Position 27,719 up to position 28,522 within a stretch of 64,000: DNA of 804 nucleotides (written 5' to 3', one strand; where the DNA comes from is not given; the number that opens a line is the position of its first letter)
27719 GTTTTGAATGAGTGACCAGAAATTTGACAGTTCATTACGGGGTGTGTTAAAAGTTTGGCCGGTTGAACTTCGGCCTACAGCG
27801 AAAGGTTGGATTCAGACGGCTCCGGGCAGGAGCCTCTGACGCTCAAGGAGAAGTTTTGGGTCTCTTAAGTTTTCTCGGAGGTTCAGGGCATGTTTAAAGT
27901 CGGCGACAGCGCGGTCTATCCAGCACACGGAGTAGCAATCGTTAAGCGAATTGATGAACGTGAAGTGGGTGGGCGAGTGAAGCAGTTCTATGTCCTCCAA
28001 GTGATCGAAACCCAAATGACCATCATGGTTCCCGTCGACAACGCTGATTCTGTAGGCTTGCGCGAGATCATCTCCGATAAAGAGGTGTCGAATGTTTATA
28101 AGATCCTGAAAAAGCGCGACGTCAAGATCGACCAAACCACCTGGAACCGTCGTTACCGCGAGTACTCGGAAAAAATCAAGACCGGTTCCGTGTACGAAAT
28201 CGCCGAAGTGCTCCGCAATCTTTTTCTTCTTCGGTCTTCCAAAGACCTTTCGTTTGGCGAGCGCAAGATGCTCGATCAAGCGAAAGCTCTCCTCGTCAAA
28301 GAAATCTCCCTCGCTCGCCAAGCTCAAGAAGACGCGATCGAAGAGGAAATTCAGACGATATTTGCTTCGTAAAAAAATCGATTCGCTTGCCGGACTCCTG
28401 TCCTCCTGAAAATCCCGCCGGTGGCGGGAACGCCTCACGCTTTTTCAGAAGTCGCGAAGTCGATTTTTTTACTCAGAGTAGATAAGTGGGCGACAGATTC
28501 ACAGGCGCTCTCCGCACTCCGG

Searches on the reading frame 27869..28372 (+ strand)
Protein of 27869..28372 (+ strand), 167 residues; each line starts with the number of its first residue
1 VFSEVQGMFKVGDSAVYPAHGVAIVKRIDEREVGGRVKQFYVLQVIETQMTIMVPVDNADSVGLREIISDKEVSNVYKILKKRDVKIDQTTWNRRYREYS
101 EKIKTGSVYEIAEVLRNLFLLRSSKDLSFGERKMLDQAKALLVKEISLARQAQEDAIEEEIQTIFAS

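Call 52: search_protein_families(library=pfam, proteins=[window:27869-28372:+], max_evalue=0.0001)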
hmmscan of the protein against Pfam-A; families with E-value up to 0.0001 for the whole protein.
window:27869-28372:+ (167 aa): 2 families
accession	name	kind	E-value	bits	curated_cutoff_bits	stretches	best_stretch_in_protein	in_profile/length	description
PF21095.3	CarD_C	-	4.5e-31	107.1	23.1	1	75-161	1-86/87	CarD, C-terminal domain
PF02559.22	CarD_TRCF_RID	-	2.9e-16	59.7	23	1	9-68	1-57/57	CarD-like/TRCF RID domain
